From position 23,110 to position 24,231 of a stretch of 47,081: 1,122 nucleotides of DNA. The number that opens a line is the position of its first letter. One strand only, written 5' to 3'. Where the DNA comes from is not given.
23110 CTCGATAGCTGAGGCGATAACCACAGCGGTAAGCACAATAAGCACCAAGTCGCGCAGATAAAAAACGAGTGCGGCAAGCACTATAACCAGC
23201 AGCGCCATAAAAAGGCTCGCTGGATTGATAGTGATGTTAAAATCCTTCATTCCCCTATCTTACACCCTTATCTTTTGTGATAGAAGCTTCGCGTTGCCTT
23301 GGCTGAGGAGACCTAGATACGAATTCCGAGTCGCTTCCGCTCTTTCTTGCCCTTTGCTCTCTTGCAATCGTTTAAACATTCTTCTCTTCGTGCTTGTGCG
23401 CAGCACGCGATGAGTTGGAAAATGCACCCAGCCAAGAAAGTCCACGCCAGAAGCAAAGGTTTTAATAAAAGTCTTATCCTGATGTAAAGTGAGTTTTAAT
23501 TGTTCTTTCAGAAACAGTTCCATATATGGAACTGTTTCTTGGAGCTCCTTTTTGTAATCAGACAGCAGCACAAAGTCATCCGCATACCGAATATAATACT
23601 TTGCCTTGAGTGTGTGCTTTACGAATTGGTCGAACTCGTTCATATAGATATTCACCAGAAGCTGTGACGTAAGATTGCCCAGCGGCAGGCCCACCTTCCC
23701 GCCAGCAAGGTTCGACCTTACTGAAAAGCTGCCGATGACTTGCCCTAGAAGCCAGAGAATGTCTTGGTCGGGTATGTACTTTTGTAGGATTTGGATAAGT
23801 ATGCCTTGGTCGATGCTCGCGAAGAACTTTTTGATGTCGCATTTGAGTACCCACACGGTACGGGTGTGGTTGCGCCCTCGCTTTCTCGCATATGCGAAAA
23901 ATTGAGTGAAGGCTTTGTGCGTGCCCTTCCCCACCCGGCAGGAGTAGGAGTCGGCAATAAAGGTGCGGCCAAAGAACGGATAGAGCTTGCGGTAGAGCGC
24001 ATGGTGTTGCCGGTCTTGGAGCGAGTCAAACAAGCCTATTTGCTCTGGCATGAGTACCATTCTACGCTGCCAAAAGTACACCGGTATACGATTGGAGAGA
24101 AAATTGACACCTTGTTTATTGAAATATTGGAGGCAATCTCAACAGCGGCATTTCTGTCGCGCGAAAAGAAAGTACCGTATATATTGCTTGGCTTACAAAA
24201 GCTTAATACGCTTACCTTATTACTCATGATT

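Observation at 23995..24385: Atypical DGR layout: inverted avd-like gene overlaps a short RT 5' end and lies between TR and RT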

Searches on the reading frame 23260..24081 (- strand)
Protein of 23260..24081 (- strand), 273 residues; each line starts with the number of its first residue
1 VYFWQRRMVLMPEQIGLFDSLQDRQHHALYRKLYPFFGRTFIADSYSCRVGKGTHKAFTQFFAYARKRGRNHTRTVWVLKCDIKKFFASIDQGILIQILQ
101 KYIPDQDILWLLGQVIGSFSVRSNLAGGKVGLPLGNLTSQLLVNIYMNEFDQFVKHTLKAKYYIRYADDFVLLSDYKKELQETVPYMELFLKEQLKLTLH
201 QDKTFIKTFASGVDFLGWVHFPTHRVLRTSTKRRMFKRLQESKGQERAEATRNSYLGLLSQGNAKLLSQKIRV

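Call 3: search_protein_families(library=pfam, proteins=[window:23260-24081:-], max_evalue=0.01)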
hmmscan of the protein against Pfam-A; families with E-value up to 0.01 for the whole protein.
window:23260-24081:- (273 aa): 1 family
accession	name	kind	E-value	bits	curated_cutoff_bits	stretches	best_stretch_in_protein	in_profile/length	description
PF00078.32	RVT_1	-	2.3e-21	76.9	29.6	1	27-218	23-203/205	Reverse transcriptase (RNA-dependent DNA polymerase)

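Call 4: search_solved_structures(query=window:23260-24081:-, max_evalue=0.01, show_alignments=3)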
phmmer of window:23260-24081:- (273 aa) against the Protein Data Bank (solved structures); distinct sequences matched with E-value up to 0.01: 22.
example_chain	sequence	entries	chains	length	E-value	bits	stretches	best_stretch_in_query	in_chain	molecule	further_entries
8ub7_A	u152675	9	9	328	1e-25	94.4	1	22-239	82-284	Reverse transcriptase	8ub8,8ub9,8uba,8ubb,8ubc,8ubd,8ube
6me0_C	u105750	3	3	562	4.1e-15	59.6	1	20-220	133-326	Maturase reverse transcriptase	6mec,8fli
5hhl_A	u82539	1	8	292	1.5e-12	51.2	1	28-221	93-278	Retron-type reverse transcriptase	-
6ar1_A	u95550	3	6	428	1.7e-12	51.1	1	24-241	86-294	GsI-IIC RT | Trt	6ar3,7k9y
7uim_D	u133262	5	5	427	1.9e-12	50.9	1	28-226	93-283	Group II intron reverse transcriptase/maturase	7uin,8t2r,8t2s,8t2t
5hhj_A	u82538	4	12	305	1.9e-12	50.9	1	28-219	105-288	Retron-type reverse transcriptase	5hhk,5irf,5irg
8bgj_A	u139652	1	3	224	7.8e-12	48.9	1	77-219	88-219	RNA-directed DNA polymerase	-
5g2x_C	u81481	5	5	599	9.1e-12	48.7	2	156-234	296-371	GROUP II INTRON-ENCODED PROTEIN LTRA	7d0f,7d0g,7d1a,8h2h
7kft_D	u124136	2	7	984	2.9e-11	47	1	76-226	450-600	Cas6-RT-Cas1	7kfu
9c0i_A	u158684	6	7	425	7.7e-06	29.2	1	128-255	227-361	Reverse transcriptase/maturase family protein | Antiviral reverse transcriptase Drt2 | RNA-dependent DNA polymerase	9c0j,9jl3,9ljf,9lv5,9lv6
9lje_A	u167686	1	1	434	8e-06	29.2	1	128-255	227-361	RNA-dependent DNA polymerase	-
7r06_A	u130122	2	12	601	1.5e-05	28.3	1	131-209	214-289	AbiK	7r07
7z0z_A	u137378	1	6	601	1.5e-05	28.3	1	131-209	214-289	AbiK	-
9z6y_A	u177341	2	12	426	0.00027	24.2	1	80-175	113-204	Drt3a reverse transcriptase protein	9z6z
9lv7_A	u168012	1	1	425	0.00053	23.2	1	128-255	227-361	Antiviral reverse transcriptase Drt2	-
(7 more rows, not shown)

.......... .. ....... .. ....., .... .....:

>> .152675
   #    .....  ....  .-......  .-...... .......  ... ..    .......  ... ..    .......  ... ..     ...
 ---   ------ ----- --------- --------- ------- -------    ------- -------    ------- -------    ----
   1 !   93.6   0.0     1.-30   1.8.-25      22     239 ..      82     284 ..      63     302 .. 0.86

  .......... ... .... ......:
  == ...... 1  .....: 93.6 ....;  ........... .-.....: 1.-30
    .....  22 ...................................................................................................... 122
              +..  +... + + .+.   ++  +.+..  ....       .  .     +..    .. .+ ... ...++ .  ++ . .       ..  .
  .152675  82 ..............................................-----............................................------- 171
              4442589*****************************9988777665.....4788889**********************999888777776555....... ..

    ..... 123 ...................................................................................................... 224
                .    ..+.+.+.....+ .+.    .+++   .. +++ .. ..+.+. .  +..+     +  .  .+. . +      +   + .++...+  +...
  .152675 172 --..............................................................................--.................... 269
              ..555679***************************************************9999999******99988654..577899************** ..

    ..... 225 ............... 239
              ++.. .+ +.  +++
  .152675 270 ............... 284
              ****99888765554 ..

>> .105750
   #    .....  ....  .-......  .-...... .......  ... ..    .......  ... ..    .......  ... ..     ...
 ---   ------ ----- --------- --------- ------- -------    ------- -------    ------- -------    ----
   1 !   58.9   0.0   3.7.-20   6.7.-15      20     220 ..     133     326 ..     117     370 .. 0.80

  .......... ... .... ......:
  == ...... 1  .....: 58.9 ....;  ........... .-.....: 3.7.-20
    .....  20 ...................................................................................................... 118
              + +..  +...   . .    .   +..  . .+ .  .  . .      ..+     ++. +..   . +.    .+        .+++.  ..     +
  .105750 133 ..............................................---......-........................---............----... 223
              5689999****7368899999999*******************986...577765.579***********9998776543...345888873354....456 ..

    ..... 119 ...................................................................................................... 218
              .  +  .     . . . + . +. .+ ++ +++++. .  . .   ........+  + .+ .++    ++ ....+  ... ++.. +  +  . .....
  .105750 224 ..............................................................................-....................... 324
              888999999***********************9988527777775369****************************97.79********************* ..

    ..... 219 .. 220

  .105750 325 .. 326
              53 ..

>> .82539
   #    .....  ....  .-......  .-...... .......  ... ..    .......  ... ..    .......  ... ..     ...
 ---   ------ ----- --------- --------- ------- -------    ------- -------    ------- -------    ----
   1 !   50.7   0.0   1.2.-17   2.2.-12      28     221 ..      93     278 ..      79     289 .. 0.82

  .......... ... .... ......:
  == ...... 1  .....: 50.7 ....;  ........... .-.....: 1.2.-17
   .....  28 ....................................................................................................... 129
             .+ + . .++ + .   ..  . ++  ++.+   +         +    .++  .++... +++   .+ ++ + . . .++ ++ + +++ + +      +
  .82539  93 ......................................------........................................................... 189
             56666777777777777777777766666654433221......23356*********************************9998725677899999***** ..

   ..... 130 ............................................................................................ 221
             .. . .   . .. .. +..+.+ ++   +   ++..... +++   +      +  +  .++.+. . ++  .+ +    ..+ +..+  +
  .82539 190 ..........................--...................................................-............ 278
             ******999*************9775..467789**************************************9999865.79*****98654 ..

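Call 8: find_homologous_proteins(query=window:23260-24081:-, max_evalue=1e-10)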
Query window:23260-24081:- (273 aa): 8000 proteins with E <= 1e-10 among 8000 candidates; the best 120 are listed.
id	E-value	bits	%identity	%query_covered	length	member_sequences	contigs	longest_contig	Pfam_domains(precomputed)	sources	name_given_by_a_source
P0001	3.1e-173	593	100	96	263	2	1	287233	PF00078.33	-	-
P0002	4.3e-119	415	74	90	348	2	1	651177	PF00078.33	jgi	jgi:retron-type reverse transcriptase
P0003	1.8e-111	390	70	92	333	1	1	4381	PF00078.33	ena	-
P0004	1.4e-108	381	69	93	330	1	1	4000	PF00078.33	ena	-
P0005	7.6e-108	378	66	92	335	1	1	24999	PF00078.33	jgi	jgi:retron-type reverse transcriptase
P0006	3.7e-106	373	65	92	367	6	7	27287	PF00078.33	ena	-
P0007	4.7e-106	373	66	92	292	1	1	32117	PF00078.33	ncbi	-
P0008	9.7e-106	372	66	92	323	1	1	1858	PF00078.33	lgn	-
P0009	8.9e-105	368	66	90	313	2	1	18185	PF00078.33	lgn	-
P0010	3.3e-104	367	67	92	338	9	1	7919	PF00078.33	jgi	-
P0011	3.3e-104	367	68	92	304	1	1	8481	PF00078.33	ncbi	-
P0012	4.6e-104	366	67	92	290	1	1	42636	PF00078.33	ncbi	ncbi:MAG: reverse transcriptase/maturase family protein [Patescibacteria group bacterium]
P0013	5.9e-104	366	67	90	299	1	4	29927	PF00078.33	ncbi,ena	-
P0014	6.8e-104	366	66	92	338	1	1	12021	PF00078.33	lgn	-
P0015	2.1e-103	364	67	93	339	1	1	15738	PF00078.33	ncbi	-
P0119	1.1e-98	348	65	90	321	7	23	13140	PF00078.33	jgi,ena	-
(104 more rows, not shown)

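Call 11: find_encoding_contigs(protein=P0002, flank=4000, max_places=3)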
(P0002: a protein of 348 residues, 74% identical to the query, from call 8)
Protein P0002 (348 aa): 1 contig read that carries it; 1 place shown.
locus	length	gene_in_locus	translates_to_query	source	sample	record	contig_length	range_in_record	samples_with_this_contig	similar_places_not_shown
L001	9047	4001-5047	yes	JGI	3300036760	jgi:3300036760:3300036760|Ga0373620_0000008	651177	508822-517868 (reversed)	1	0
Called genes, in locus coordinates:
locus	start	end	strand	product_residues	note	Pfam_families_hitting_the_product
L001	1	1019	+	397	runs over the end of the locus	PF00579:tRNA-synt_1b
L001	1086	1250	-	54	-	-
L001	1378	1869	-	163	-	PF02075:RuvC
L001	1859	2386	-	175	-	PF20772:TACO1_YebC_N, PF01709:Transcrip_reg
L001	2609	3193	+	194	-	-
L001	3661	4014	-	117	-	PF22296:bAvd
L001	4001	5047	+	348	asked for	PF00078:RVT_1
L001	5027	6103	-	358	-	PF05496:RuvB_N, PF00004:AAA, PF07728:AAA_5, PF17864:AAA_lid_4, PF05491:WHD_RuvB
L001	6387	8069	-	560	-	PF05157:MshEN (weak), PF00437:T2SSE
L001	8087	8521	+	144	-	PF02367:TsaE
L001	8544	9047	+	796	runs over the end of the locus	PF02739:5_3_exonuc_N, PF01367:5_3_exonuc, PF00476:DNA_pol_A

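Call 12: find_encoding_contigs(protein=P0006, flank=4000, max_places=3)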
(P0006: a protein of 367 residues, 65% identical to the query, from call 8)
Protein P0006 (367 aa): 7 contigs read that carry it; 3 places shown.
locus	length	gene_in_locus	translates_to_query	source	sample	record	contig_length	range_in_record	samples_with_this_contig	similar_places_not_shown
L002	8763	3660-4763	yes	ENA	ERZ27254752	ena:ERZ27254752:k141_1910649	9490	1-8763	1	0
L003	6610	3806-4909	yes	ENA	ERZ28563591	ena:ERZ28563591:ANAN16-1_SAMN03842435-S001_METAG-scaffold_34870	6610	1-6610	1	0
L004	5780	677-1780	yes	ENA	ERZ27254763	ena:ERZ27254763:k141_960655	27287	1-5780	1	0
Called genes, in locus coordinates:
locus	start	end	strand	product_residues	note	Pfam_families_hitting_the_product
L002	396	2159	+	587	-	PF00009:GTP_EFTU, PF01926:MMR_HSR1, PF22042:EF-G_D2, PF03144:GTP_EFTU_D2, PF00679:EFG_C, PF21018:BipA_C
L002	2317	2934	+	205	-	-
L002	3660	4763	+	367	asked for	PF00078:RVT_1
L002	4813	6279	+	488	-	PF01471:PG_binding_1, PF00704:Glyco_hydro_18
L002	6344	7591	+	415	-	PF04851:ResIII (weak), PF00270:DEAD, PF00271:Helicase_C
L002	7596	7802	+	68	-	-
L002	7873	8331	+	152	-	PF13473:Cupredoxin_1 (faint), PF00127:Copper-bind (weak)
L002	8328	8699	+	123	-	-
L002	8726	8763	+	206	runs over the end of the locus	-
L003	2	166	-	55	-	?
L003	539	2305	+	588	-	PF00009:GTP_EFTU, PF01926:MMR_HSR1, PF22042:EF-G_D2, PF03144:GTP_EFTU_D2, PF00679:EFG_C, PF21018:BipA_C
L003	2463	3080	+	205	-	-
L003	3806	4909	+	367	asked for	PF00078:RVT_1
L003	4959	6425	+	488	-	PF01471:PG_binding_1, PF00704:Glyco_hydro_18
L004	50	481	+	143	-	-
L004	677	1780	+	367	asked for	PF00078:RVT_1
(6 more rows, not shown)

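Call 20: find_related_loci(query=A1, collection=genome_contigs, flank=3000)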
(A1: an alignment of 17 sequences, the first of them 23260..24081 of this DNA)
Query A1 (273 aa) in genome_contigs; peptide patterns used: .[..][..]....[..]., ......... (x = any residue, [..] = any of these).
600 stretches matched a pattern (row limit reached: there are more); 595 encode a relative of the query (tblastn E <= 1e-3); the best 80 are kept; 80 distinct loci.
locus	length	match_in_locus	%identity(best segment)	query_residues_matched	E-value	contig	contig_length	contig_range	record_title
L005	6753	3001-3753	66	20-271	1e-111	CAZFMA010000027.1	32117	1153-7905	MAG TPA_asm: uncultured Candidatus Saccharibacteria bacterium isolate binchicken_co203_568 genome assembly, contig: k141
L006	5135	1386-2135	66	20-271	7e-109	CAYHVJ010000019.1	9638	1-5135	MAG TPA_asm: uncultured Candidatus Saccharibacteria bacterium isolate ERP119705_co17_126 genome assembly, contig: NODE_1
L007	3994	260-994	64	20-271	4e-107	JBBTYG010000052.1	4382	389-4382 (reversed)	MAG: Patescibacteria group bacterium isolate H43-bin051_1 H43_bin051_1_000000000052, whole genome shotgun sequence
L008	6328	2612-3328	65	26-271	7e-104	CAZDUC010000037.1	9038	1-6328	MAG TPA_asm: uncultured Candidatus Saccharibacteria bacterium isolate SRP286056_co1_642 genome assembly, contig: NODE_10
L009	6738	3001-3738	65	20-271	9e-104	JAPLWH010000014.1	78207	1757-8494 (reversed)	MAG: Candidatus Kaiserbacteria bacterium isolate LacPavin_0818_WC50_MAG_53_14 LacPavin_0818_WC50_scaffold_158292, whole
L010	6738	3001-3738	64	20-271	2e-103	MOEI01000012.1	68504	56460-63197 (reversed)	MAG: bacterium CG10_46_32 isolate CG10_46_32 CG10_big_fil_rev_8_21_14_0.10_scaffold_197, whole genome shotgun sequence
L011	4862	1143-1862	66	26-273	1e-102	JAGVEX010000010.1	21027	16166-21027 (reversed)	MAG: bacterium isolate DeMMO2_23 c_000000024456, whole genome shotgun sequence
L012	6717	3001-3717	65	20-265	2e-102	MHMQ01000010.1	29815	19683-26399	MAG: Candidatus Niyogibacteria bacterium RIFCSPLOWO2_01_FULL_45_48 rifcsplowo2_01_scaffold_14552, whole genome shotgun s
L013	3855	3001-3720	64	26-272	1e-102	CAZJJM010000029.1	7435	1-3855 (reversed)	MAG TPA_asm: uncultured Candidatus Saccharibacteria bacterium isolate SRP286056_co2_346 genome assembly, contig: NODE_17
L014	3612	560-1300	64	20-271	1e-103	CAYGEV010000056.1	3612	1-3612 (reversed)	MAG TPA_asm: uncultured Candidatus Saccharibacteria bacterium isolate ERP113451_co3_20 genome assembly, contig: NODE_295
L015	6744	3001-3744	60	20-272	4e-102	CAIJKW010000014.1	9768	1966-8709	uncultured bacterium isolate MJ-time_bin-4611 genome assembly, contig: bin-4611:14/57, whole genome shotgun sequence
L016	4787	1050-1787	63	20-271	4e-102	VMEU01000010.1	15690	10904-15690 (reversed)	MAG: Parcubacteria group bacterium Greene0416_39 Greene041639_scaffold_2277, whole genome shotgun sequence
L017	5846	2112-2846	62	20-271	1e-101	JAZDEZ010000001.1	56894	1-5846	MAG: Patescibacteria group bacterium isolate MEGAHIT-group-0.176 k141_2223388, whole genome shotgun sequence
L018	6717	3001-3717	65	26-273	2e-101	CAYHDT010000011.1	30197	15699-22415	MAG TPA_asm: uncultured Candidatus Saccharibacteria bacterium isolate ERP119705_co10_179 genome assembly, contig: NODE_1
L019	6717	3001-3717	62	26-271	2e-101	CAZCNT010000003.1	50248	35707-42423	MAG TPA_asm: uncultured Gammaproteobacteria bacterium isolate SRP050083_co1_418 genome assembly, contig: NODE_175_length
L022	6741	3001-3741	61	20-271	2e-101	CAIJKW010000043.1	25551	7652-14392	uncultured bacterium isolate MJ-time_bin-4611 genome assembly, contig: bin-4611:43/57, whole genome shotgun sequence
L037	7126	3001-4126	58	3-271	1e-99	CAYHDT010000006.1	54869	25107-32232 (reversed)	MAG TPA_asm: uncultured Candidatus Saccharibacteria bacterium isolate ERP119705_co10_179 genome assembly, contig: NODE_3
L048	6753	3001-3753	62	20-272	7e-99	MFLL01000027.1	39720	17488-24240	MAG: Candidatus Kaiserbacteria bacterium RIFCSPHIGHO2_02_FULL_55_25 rifcsphigho2_02_scaffold_6317, whole genome shotgun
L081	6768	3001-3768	60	26-271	5e-97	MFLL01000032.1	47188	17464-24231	MAG: Candidatus Kaiserbacteria bacterium RIFCSPHIGHO2_02_FULL_55_25 rifcsphigho2_02_scaffold_9560, whole genome shotgun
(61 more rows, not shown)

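Call 33: find_encoding_contigs(protein=P0001, flank=3000, max_places=4)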
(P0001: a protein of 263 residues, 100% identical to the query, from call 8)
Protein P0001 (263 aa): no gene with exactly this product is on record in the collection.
